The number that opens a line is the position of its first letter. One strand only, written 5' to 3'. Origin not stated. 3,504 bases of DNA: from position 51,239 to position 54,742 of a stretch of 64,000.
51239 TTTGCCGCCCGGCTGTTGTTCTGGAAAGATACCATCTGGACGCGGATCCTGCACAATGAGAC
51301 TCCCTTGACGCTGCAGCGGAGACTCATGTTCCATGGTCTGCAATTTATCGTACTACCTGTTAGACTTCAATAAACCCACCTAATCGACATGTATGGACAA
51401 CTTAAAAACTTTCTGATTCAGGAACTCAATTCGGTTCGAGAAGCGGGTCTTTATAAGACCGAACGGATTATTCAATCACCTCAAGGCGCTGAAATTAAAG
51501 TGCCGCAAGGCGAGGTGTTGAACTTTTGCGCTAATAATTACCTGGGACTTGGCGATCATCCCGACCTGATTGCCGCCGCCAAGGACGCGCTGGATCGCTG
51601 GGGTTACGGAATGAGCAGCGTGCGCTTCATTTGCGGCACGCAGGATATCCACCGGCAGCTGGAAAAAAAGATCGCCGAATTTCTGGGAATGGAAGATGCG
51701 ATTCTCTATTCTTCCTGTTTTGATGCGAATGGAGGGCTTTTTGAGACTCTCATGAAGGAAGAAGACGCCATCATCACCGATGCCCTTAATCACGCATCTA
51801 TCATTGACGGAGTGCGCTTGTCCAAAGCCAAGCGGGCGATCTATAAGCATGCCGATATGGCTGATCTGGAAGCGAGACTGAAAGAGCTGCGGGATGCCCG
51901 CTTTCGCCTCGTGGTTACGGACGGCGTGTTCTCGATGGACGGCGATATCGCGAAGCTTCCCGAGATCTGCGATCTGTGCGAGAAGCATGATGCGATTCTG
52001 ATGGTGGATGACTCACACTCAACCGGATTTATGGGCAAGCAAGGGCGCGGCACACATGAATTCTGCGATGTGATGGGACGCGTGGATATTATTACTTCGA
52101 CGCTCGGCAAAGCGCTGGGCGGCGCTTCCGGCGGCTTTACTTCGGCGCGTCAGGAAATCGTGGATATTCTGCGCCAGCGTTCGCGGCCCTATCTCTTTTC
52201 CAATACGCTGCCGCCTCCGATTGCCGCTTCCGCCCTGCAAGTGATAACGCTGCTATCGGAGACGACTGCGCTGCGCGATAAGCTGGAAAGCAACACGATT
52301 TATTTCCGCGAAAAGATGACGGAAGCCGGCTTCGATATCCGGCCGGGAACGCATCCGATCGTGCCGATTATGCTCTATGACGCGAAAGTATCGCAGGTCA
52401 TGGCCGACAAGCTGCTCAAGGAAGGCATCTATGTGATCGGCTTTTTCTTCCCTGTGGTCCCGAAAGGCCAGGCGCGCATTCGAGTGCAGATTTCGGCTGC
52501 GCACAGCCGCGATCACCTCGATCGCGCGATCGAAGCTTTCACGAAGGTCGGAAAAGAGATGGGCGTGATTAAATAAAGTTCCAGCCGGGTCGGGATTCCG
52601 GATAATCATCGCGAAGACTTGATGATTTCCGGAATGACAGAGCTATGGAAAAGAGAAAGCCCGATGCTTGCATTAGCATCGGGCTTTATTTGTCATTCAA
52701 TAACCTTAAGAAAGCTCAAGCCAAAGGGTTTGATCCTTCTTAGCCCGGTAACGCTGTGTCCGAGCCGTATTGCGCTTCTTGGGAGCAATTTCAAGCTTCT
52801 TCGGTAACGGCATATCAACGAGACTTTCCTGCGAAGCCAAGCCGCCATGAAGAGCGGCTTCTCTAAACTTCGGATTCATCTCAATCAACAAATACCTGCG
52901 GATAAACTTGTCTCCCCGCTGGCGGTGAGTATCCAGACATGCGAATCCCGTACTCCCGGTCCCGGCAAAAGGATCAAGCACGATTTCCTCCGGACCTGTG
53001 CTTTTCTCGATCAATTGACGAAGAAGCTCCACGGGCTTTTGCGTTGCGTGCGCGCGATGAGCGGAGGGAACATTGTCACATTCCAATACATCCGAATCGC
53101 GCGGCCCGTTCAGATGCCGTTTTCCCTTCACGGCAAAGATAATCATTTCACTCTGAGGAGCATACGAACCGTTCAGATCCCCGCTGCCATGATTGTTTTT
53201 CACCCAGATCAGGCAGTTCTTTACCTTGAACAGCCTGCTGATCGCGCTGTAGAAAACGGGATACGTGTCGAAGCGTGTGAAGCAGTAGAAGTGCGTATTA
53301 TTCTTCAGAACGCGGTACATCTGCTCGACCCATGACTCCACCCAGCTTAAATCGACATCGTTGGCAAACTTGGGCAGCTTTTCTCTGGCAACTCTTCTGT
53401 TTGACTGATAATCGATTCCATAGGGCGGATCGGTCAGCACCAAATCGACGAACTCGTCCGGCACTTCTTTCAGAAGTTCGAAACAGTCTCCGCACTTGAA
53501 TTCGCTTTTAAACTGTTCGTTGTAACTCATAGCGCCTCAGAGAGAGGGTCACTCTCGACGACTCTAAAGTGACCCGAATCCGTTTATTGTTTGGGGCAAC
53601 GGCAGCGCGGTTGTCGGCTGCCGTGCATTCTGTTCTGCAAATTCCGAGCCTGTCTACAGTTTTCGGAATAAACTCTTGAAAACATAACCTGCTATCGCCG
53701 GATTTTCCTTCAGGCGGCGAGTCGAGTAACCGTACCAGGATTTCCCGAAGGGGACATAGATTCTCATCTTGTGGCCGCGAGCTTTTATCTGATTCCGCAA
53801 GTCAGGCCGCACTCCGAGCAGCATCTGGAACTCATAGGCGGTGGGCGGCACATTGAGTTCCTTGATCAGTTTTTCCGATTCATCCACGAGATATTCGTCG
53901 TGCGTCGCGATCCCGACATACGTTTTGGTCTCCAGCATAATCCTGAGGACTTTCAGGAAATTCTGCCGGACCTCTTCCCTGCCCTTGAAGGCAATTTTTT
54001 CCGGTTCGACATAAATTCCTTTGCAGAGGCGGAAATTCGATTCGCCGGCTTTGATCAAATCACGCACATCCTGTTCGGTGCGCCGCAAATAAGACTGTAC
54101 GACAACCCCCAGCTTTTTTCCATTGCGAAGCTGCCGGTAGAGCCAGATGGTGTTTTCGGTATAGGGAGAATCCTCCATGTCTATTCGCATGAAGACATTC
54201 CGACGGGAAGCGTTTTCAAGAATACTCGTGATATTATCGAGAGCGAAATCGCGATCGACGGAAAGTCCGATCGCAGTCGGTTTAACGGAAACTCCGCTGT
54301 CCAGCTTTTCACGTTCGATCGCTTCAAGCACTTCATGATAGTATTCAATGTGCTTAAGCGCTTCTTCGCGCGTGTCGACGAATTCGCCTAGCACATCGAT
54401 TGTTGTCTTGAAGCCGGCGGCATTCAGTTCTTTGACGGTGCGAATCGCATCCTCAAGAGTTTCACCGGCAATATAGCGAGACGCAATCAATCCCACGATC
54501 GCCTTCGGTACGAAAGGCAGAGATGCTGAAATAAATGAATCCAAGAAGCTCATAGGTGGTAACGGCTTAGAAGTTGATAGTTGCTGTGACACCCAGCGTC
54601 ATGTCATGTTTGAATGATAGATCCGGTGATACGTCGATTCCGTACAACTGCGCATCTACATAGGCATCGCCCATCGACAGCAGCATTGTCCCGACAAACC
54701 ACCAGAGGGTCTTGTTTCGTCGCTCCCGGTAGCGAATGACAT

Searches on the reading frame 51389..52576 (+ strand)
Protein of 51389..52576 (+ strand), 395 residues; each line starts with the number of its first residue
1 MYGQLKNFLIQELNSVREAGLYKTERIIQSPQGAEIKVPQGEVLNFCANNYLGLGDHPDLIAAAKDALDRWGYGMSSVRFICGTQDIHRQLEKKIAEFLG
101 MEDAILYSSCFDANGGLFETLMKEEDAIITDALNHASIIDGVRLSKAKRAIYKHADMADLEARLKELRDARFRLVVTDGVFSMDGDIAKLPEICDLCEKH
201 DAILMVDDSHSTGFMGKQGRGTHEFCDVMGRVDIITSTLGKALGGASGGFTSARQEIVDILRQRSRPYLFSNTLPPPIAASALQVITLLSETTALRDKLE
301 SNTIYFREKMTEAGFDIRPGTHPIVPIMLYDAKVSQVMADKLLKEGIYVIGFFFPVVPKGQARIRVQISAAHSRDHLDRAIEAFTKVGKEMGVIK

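Call 15: search_protein_families(library=ncbifam, proteins=[window:51389-52576:+])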
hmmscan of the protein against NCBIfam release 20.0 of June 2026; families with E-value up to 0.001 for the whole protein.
window:51389-52576:+ (395 aa): 19 families
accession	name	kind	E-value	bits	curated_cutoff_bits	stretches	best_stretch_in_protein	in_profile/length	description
TIGR01822.1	2am3keto_CoA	equivalog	7e-202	670.5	493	1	5-394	1-393/393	glycine C-acetyltransferase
NF005394.0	PRK06939.1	equivalog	5.5e-198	657.6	460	1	2-394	2-397/397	glycine C-acetyltransferase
TIGR01825.1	gly_Cac_T_rel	subfamily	9.2e-137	455.8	535.4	1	11-394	3-385/385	BioF/Kbl family PLP-dependent acyltransferase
TIGR00858.1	bioF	equivalog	7.9e-115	383.5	426.45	1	22-384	2-364/365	8-amino-7-oxononanoate synthase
NF047600.1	SerpalmtaseCFB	equivalog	1.1e-107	360.1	640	1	11-392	13-393/395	serine palmitoyltransferase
NF047599.1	SerpalmtaseBetaP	equivalog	2.3e-94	316.3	500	1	30-392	34-394/394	serine palmitoyltransferase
TIGR01821.1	5aminolev_synth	equivalog_domain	1e-90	304.6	338.55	1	25-392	27-398/402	5-aminolevulinate synthase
NF047603.1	SerpalmtaseAlphaP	equivalog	4.9e-77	259.3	670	1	28-394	34-399/399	serine palmitoyltransferase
NF005526.0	PRK07179.1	equivalog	1.6e-61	208.1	428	1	37-391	50-399/407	alpha-hydroxyketone-type quorum-sensing autoinducer synthase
NF005697.0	PRK07505.1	subfamily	1.6e-45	155.5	342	1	40-390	47-401/405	hypothetical protein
NF004608.1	PRK05937.1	equivalog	1.2e-31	109.9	399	1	73-381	41-339/366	8-amino-7-oxononanoate synthase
NF000586.1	PRK00011.1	subfamily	2.8e-10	39.5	335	1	109-320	86-300/404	serine hydroxymethyltransferase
NF010094.0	PRK13580.1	equivalog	1.2e-05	24.1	735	1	180-285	232-331/496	glycine hydroxymethyltransferase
NF004609.0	PRK05939.1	equivalog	1.4e-05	24.2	555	1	89-246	64-218/412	cystathionine gamma-synthase family protein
NF006347.0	PRK08574.1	equivalog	3.5e-05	22.7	477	1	88-214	55-180/385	cystathionine gamma-synthase family protein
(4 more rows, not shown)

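Call 20: find_encoding_contigs(protein=window:51389-52576:+, flank=1000, max_places=5)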
Protein window:51389-52576:+ (395 aa): 2 contigs read that carry it; 1 place shown.
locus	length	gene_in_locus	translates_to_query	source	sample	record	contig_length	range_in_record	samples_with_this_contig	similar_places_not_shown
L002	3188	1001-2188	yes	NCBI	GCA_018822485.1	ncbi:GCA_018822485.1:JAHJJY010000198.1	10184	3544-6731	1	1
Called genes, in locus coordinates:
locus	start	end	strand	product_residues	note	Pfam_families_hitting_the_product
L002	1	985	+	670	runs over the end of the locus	PF13520:AA_permease_2, PF00324:AA_permease (weak)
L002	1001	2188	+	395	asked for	PF00155:Aminotran_1_2, PF00266:Aminotran_5 (weak)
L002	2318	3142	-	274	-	PF01555:N6_N4_Mtase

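Call 22: find_encoding_contigs(protein=window:51389-52576:+, flank=10000, max_places=10)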
Protein window:51389-52576:+ (395 aa): 1 contig read that carries it; 1 place shown.
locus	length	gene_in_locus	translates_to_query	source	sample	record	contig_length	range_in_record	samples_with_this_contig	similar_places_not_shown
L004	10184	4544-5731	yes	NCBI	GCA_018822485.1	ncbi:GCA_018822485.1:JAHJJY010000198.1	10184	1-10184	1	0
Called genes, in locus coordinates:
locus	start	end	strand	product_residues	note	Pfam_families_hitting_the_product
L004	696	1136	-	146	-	PF15978:TnsD (weak)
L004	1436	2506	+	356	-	PF08240:ADH_N, PF16912:Glu_dehyd_C, PF00107:ADH_zinc_N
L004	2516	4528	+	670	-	PF13520:AA_permease_2, PF00324:AA_permease (weak)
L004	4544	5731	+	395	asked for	PF00155:Aminotran_1_2, PF00266:Aminotran_5 (weak)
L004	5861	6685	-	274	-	PF01555:N6_N4_Mtase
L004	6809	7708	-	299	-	PF01619:Pro_dh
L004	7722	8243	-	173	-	PF18935:DUF5683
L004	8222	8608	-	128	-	PF01042:Ribonuc_L-PSP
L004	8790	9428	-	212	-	PF01712:dNK, PF02223:Thymidylate_kin (weak)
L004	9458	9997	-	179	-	PF03692:CxxCxxCC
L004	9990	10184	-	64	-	?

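Call 47: list_cluster_members(proteins=[window:51389-52576:+, window:38202-41156:-, window:4629-5447:+])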
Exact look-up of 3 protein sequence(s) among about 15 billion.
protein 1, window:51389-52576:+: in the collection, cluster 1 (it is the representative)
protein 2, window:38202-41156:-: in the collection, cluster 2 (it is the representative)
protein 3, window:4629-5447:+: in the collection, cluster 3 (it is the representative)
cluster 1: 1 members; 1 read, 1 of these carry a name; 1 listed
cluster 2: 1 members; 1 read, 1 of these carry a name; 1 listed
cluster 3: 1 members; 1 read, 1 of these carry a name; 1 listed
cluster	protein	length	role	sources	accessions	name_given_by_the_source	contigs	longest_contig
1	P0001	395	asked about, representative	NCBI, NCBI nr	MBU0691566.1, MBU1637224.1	glycine C-acetyltransferase [bacterium]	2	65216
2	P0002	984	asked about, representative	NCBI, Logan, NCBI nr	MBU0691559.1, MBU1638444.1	T9SS type A sorting domain-containing protein [bacterium]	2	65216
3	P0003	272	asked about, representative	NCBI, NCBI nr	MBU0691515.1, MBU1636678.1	PD-(D/E)XK nuclease family protein [bacterium]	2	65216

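Call 48: find_encoding_contigs(protein=P0003, flank=6000, max_places=10)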
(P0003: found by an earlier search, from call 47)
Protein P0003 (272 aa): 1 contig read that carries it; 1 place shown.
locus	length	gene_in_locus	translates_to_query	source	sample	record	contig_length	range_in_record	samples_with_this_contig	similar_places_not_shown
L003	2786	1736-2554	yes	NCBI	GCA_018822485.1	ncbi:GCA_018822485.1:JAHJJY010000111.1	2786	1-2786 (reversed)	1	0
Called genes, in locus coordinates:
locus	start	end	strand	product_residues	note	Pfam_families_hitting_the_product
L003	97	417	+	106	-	-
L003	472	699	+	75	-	-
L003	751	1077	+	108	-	-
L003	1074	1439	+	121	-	PF00072:Response_reg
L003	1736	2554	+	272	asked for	PF12705:PDDEXK_1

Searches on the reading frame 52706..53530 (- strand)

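Call 15: search_protein_families(library=ncbifam, proteins=[window:52706-53530:-])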
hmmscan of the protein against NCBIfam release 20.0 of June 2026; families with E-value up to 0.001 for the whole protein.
window:52706-53530:- (274 aa): 3 families
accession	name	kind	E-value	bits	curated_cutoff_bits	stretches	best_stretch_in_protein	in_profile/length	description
NF010253.0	PRK13699.1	subfamily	7.8e-30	104.2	244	1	9-227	2-202/226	DNA methyltransferase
NF008572.0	PRK11524.1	equivalog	2.3e-25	89.3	292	2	11-140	17-140/294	adenine-specific DNA-methyltransferase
NF050803.1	DnaMtaseCcrMCaul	equivalog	9.5e-19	67.5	830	2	157-228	182-245/350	adenine-specific DNA-methyltransferase CcrM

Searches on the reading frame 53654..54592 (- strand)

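Call 15: search_protein_families(library=ncbifam, proteins=[window:53654-54592:-])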
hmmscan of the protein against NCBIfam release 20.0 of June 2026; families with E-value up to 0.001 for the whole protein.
window:53654-54592:- (312 aa): 3 families
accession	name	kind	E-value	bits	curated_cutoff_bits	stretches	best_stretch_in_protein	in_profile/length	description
NF045947.1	ProDh_Thermus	equivalog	1.8e-72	244.2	500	1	36-309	31-305/307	proline dehydrogenase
NF008869.0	PRK11904.1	equivalog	3.3e-19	68.2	747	1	33-304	173-480/1042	bifunctional proline dehydrogenase/L-glutamate gamma-semialdehyde dehydrogenase PutA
NF008772.0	PRK11809.1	equivalog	3.4e-10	38.2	1750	1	34-304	253-567/1318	trifunctional transcriptional regulator/proline dehydrogenase/L-glutamate gamma-semialdehyde dehydrogenase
